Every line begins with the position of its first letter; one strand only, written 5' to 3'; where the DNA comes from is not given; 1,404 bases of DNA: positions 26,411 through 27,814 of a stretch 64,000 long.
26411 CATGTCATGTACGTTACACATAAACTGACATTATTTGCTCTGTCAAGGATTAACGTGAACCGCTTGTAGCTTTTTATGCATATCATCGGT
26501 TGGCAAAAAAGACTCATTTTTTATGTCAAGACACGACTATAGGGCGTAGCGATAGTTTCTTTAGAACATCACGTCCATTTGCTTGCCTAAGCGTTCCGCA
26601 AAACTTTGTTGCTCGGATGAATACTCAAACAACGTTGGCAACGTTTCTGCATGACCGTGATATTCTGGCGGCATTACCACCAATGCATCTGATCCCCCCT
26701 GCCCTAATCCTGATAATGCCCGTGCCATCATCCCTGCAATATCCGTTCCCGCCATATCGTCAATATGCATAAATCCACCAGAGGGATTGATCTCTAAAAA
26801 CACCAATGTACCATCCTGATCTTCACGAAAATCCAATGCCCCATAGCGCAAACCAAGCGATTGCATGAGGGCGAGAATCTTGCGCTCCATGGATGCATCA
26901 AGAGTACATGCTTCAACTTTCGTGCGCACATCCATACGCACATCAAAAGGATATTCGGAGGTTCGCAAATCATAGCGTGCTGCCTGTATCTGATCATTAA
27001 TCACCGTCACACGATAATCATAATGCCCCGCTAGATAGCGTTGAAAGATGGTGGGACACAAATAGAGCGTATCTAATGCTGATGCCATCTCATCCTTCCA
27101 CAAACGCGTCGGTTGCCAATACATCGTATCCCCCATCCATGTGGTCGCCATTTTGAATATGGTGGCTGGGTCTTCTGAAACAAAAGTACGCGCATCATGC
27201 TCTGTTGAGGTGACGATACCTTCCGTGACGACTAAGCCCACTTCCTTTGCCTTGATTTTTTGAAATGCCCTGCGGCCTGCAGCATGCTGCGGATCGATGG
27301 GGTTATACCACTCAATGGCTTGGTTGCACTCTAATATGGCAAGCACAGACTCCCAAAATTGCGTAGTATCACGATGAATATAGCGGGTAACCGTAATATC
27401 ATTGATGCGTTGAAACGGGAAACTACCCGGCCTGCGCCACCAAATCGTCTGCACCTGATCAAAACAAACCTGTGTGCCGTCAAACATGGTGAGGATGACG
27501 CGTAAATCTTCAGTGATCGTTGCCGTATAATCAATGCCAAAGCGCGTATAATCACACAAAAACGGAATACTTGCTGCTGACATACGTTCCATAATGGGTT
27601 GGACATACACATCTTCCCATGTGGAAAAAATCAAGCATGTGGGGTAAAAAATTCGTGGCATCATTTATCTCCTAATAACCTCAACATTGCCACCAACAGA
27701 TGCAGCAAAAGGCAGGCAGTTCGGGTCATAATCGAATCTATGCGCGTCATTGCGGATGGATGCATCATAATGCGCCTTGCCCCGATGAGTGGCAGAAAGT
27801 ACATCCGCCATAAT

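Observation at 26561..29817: Candidate undescribed RiPP operon: 2OG-Fe(II) oxygenase + 77-aa ORF + two paralogous MvdC/MvdD-like ATP-grasp ligases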

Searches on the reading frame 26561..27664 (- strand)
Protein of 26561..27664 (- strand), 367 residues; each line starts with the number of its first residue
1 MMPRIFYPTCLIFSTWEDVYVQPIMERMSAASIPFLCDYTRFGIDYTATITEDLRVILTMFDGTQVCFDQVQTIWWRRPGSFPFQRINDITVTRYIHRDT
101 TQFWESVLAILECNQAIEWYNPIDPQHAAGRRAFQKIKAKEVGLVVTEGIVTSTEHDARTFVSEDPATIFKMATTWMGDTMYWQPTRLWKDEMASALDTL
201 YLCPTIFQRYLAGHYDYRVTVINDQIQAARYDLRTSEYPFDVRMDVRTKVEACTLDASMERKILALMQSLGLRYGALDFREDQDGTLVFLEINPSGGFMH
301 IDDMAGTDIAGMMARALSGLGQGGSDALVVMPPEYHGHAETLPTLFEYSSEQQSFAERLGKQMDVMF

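Call 3: search_protein_families(library=pfam, proteins=[window:26561-27664:-], max_evalue=1)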
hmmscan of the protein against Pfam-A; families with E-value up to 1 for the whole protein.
window:26561-27664:- (367 aa): 2 families
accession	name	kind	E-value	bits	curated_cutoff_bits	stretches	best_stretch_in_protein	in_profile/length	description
PF08443.16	RimK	-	2.3e-06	27.8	21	1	205-316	76-187/188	RimK-like ATP-grasp domain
PF07478.18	Dala_Dala_lig_C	-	0.25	11.2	24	1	240-301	120-181/204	D-ala D-ala ligase C-terminus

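Call 4: search_protein_families(library=ncbifam, proteins=[window:26561-27664:-], max_evalue=1)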
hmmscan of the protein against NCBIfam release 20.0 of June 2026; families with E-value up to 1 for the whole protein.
window:26561-27664:- (367 aa): 9 families
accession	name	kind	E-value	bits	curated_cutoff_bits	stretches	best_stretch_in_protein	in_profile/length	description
TIGR04187.1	GRASP_SAV_5884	subfamily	1.8e-37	129.2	350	1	11-317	3-311/312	ATP-grasp ribosomal peptide maturase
TIGR04185.1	ATPgraspMvdC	equivalog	1.8e-25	89.7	425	1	35-316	28-315/318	MvdC family ATP-grasp ribosomal peptide maturase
TIGR04184.1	ATPgraspMvdD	equivalog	1.8e-24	86.5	475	1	58-315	53-317/321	MvdD family ATP-grasp ribosomal peptide maturase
TIGR04192.1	GRASP_w_spasm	equivalog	6.6e-14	51.9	230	1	53-301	44-302/318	grasp-with-spasm system ATP-grasp peptide maturase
TIGR00768.1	rimK_fam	subfamily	2.4e-12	46.8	143.4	1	205-316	164-275/276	RimK family alpha-L-glutamate ligase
NF040720.1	MptN_Meth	equivalog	5.1e-07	29.1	350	1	208-315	180-288/291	tetrahydromethanopterin:alpha-L-glutamate ligase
TIGR02144.1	LysX_arch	equivalog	1.6e-05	24.1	275.6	1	214-316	175-274/281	lysine biosynthesis protein LysX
NF007764.0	PRK10446.1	equivalog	0.00068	19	331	1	210-316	179-285/300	30S ribosomal protein S6--L-glutamate ligase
TIGR01380.1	glut_syn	equivalog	0.037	13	299.05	1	131-317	119-308/312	glutathione synthase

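Call 90: search_protein_families(library=padloc, proteins=[window:26561-27664:-], max_evalue=0.01)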
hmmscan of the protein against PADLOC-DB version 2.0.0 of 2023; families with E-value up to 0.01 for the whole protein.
window:26561-27664:- (367 aa): 0 families

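Call 93: search_solved_structures(query=window:26561-27664:-, max_evalue=0.001, show_alignments=5)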
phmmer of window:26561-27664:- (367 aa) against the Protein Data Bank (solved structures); distinct sequences matched with E-value up to 0.001: 6.
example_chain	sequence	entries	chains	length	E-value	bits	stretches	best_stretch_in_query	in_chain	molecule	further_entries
9bou_A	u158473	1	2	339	6.7e-19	71.3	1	9-329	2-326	MvdD-like pre-ATP grasp domain-containing protein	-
5ig8_A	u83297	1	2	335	5e-15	58.5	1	31-300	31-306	ATP grasp ligase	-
7m4s_A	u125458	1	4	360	1.2e-13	53.9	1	69-300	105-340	AMdnB protein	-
7drm_A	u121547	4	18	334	2.9e-13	52.7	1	11-317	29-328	ATP-grasp domain-containing protein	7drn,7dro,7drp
5ig9_A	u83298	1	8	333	1.9e-12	50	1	120-301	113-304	ATP grasp ligase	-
7mgv_A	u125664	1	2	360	6.4e-11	45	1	67-306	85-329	CdnC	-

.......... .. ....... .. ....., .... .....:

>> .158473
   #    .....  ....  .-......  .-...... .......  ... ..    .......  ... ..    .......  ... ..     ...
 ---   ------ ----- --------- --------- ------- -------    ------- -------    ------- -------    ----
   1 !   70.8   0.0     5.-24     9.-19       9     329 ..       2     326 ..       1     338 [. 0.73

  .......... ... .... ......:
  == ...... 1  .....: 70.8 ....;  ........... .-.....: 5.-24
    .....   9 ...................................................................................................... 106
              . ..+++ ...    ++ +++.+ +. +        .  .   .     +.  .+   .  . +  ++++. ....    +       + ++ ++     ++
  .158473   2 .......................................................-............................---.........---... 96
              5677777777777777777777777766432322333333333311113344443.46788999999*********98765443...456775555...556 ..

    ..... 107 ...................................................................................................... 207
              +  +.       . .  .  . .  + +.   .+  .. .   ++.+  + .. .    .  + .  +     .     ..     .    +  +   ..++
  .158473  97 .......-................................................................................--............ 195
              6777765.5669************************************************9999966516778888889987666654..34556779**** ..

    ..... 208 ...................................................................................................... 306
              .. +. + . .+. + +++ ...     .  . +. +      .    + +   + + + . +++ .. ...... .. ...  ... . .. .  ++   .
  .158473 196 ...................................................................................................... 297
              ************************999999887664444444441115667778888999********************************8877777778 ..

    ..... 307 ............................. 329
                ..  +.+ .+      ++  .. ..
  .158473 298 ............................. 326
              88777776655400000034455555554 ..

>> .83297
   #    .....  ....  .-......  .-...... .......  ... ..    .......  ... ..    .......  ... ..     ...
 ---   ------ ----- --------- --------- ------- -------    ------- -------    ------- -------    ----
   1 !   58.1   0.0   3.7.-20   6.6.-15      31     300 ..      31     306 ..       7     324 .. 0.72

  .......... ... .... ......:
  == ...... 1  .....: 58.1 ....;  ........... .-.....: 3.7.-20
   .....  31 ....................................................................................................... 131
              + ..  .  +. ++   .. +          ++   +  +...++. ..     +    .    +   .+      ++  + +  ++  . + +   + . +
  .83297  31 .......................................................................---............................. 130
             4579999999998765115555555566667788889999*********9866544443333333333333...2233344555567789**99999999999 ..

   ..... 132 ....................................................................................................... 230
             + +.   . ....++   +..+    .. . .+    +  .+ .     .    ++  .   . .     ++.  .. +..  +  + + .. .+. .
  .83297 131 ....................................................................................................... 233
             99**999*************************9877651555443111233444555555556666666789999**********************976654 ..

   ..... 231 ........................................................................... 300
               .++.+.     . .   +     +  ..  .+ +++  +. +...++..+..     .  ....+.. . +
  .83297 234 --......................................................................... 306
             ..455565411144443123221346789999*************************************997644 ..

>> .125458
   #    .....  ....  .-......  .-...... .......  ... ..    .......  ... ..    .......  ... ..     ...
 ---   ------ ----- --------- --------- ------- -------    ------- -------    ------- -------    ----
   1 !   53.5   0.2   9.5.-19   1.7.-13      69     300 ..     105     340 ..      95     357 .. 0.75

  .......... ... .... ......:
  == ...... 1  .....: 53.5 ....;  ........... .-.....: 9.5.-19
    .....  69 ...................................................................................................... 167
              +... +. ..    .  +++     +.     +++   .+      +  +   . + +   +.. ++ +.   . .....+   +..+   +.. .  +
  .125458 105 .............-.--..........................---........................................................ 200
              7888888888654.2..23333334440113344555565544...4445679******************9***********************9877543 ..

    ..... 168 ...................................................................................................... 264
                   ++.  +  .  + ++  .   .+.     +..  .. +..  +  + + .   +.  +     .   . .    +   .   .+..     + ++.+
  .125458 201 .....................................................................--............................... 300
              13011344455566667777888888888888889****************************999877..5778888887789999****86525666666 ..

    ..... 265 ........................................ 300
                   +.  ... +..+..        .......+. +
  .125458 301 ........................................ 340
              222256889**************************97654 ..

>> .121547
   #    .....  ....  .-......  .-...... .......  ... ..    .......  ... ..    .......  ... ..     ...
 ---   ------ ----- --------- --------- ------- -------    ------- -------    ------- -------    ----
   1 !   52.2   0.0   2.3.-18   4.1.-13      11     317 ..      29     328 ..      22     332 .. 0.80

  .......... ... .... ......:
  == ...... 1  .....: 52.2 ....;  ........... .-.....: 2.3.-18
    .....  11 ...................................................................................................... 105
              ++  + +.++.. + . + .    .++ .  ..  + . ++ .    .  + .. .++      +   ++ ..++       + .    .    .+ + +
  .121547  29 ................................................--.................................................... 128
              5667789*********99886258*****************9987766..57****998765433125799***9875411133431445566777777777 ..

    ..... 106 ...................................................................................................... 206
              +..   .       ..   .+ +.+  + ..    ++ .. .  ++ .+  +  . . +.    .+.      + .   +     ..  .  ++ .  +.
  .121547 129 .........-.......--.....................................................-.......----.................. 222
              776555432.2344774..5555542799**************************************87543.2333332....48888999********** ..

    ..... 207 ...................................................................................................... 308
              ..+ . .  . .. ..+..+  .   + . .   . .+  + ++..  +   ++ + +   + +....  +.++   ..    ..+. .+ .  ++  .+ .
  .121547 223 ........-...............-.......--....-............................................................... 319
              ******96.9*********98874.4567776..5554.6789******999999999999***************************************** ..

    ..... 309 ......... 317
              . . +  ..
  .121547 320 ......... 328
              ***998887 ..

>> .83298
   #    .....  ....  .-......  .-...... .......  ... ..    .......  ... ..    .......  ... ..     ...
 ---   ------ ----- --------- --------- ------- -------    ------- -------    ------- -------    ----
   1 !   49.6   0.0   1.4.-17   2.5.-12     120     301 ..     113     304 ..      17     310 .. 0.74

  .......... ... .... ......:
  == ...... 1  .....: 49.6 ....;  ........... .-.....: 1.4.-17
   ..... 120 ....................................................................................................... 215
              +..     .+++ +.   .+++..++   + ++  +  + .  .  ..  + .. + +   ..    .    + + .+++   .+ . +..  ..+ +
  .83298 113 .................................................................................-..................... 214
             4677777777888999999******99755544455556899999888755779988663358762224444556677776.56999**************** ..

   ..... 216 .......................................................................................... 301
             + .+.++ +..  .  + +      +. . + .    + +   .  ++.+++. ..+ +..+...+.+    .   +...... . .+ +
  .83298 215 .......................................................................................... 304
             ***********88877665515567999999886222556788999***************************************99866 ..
